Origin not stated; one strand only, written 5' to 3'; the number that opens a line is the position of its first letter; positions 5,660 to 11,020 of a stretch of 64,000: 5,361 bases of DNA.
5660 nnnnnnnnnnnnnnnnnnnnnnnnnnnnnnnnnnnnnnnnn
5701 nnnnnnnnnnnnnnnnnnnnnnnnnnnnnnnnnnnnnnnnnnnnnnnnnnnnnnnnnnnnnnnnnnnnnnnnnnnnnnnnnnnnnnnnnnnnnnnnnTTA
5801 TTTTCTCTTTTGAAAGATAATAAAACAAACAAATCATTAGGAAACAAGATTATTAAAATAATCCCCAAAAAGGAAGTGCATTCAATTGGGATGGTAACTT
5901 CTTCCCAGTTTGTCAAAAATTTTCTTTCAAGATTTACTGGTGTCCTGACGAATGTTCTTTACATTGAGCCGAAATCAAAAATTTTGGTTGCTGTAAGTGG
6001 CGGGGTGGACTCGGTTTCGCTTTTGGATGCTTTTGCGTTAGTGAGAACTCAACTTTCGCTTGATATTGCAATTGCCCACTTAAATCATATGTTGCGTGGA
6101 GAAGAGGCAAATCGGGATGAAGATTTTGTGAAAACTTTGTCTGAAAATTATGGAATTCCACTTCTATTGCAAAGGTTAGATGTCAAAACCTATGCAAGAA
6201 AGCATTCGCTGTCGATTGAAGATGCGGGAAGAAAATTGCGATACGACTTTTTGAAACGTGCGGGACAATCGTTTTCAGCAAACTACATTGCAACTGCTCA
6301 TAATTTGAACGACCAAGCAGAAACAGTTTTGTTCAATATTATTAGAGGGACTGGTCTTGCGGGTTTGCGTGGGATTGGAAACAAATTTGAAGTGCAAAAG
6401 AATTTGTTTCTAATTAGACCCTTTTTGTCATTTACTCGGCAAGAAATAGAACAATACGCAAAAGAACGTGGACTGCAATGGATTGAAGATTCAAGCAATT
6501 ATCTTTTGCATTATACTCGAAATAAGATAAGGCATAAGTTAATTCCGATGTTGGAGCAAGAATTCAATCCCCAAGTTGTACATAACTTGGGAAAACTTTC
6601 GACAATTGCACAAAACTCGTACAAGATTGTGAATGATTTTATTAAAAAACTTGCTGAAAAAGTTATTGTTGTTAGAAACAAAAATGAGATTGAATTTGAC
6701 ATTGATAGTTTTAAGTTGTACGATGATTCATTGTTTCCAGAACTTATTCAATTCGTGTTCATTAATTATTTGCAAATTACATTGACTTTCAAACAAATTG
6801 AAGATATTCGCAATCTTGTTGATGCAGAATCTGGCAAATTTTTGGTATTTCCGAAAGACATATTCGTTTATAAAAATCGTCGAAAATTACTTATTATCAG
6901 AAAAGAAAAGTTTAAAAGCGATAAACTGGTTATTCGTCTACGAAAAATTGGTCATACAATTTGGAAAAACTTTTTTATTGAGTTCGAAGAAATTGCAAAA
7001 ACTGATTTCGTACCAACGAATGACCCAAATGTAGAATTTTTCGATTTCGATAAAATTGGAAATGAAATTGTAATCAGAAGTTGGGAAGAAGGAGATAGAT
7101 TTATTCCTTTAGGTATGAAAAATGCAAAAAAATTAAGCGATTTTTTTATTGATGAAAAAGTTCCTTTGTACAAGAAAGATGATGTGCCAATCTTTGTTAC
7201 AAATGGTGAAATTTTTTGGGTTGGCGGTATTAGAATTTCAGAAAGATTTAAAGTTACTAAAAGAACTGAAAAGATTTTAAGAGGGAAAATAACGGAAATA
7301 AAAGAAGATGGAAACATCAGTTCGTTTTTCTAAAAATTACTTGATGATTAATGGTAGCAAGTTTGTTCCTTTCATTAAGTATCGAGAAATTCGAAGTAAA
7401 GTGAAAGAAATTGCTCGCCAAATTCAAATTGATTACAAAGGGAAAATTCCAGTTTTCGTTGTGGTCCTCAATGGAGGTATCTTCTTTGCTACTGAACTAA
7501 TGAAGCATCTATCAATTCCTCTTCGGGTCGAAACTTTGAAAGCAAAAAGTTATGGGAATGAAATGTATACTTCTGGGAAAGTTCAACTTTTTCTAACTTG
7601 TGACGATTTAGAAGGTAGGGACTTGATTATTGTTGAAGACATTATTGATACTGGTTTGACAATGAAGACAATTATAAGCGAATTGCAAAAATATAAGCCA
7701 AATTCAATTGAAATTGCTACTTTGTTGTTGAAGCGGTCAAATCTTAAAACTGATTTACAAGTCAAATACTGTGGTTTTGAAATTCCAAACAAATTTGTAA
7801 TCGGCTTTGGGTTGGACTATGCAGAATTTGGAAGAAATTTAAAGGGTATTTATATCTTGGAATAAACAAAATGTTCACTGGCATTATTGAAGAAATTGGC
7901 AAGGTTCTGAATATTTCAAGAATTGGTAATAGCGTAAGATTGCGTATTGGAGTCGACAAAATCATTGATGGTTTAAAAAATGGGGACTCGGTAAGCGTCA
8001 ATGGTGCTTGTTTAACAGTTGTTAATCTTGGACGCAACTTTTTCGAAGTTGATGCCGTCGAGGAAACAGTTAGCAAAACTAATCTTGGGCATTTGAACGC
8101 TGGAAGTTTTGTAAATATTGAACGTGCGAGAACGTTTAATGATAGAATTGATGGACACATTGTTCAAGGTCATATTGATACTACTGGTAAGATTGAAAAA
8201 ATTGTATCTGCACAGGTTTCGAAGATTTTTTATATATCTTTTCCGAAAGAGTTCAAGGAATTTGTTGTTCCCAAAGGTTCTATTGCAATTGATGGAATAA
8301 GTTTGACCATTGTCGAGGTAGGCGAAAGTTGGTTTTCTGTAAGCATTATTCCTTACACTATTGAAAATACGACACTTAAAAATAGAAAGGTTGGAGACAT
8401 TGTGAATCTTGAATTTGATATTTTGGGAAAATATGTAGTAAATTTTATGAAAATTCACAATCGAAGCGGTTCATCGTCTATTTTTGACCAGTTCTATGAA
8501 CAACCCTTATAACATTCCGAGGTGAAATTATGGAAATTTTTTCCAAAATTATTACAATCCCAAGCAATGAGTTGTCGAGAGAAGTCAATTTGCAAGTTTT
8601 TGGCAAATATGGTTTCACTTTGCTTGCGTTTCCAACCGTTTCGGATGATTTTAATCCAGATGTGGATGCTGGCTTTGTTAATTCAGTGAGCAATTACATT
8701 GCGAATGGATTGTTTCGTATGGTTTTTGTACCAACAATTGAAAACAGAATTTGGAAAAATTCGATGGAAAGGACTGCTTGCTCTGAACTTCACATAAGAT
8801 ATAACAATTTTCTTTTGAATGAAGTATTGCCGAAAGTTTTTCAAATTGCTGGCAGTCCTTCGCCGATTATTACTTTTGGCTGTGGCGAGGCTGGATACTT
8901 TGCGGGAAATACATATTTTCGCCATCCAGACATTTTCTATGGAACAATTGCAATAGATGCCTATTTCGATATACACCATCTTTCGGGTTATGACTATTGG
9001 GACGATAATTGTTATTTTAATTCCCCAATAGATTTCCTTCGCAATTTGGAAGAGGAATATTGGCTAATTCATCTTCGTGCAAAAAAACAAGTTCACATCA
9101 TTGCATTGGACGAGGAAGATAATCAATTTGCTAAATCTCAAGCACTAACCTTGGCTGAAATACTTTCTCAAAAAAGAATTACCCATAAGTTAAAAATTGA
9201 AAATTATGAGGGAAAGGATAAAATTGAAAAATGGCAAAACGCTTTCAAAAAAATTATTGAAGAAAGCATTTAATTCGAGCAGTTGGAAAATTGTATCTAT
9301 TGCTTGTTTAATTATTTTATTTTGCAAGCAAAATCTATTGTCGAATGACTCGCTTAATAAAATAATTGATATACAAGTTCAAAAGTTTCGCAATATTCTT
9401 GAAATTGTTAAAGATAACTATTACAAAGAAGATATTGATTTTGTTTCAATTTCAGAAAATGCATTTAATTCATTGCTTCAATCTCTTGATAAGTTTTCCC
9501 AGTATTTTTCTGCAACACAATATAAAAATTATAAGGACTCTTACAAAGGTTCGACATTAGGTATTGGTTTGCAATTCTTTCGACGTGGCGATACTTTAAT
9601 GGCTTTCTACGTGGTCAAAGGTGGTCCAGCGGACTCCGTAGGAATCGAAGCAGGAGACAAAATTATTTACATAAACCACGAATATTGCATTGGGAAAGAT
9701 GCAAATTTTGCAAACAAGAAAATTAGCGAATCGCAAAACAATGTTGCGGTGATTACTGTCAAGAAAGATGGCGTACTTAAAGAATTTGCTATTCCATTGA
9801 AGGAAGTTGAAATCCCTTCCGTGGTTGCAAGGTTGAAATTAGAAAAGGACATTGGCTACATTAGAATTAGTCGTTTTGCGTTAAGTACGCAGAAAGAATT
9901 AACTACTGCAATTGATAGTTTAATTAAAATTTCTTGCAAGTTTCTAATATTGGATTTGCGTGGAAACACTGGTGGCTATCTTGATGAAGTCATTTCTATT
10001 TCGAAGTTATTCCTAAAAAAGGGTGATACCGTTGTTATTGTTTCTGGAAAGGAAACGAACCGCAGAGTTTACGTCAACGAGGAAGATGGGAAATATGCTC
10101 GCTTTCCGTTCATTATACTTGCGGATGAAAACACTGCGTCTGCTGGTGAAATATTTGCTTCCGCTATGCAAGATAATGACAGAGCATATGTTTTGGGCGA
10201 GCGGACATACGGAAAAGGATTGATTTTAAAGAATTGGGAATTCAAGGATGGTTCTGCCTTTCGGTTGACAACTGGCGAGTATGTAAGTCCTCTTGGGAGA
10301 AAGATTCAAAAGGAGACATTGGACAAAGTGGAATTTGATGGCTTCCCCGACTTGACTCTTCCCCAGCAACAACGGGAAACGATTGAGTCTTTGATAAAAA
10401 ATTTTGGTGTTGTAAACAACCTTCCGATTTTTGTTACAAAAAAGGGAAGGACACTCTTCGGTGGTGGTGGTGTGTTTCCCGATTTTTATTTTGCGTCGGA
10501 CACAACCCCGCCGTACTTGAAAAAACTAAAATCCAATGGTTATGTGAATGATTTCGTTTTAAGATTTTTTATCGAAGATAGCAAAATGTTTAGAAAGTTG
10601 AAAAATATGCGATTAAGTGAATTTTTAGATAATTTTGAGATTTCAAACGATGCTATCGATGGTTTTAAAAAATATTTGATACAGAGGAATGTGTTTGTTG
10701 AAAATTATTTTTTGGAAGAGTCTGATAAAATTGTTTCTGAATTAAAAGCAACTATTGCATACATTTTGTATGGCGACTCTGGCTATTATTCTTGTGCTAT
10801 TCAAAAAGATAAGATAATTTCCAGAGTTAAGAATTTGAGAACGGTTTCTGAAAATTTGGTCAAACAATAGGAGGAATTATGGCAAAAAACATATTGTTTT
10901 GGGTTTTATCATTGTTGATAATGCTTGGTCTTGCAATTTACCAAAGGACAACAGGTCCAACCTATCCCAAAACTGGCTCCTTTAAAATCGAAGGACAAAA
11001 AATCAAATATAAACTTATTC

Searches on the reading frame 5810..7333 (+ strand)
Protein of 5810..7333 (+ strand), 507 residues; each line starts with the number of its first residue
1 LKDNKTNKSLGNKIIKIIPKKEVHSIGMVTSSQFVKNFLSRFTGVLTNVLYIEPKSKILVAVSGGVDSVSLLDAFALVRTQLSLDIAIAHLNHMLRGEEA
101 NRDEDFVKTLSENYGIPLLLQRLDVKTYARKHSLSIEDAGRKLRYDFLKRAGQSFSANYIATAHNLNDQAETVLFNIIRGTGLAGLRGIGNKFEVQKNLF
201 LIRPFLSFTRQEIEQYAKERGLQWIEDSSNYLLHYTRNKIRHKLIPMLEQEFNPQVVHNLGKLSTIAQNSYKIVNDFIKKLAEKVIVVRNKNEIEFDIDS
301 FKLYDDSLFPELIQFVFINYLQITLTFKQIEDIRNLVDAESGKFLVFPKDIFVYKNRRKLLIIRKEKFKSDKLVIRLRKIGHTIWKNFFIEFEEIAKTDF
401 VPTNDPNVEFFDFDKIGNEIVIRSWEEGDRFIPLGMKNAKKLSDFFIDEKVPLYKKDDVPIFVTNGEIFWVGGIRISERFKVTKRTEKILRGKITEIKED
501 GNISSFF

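Call 69: search_protein_families(library=pfam, proteins=[window:5810-7333:+], max_evalue=0.00001)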
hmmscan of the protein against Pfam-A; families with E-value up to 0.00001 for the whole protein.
window:5810-7333:+ (507 aa): 2 families
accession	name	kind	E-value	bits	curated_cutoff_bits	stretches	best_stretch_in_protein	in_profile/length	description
PF01171.26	ATP_bind_3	-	1.5e-54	184.9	27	1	57-243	1-182/182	PP-loop family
PF11734.13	TilS_C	-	1.8e-12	46.9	22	1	421-488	2-69/74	TilS substrate C-terminal domain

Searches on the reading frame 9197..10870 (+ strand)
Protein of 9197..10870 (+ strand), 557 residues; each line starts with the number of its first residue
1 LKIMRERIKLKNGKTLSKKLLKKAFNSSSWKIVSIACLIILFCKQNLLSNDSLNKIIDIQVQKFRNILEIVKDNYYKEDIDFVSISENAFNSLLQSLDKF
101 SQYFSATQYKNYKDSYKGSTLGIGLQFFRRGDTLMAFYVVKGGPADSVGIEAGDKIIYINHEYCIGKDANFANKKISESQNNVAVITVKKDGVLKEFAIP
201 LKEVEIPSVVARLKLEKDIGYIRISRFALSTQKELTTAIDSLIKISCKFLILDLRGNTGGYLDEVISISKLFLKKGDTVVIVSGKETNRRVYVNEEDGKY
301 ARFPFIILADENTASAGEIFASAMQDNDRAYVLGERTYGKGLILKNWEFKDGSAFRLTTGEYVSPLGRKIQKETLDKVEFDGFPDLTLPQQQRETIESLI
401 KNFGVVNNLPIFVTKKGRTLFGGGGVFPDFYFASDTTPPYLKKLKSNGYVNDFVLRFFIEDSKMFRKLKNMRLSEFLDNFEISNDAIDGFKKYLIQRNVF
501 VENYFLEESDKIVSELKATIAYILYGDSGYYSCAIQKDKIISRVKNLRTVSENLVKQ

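Call 69: search_protein_families(library=pfam, proteins=[window:9197-10870:+], max_evalue=0.00001)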
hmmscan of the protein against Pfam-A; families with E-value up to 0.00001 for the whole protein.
window:9197-10870:+ (557 aa): 2 families
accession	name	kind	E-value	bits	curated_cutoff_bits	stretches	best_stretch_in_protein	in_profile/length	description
PF03572.23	Peptidase_S41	-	6.8e-43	146.5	24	1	218-373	1-157/165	Peptidase family S41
PF13180.12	PDZ_2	-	3.7e-06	27.6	27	0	123-201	3-80/80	PDZ domain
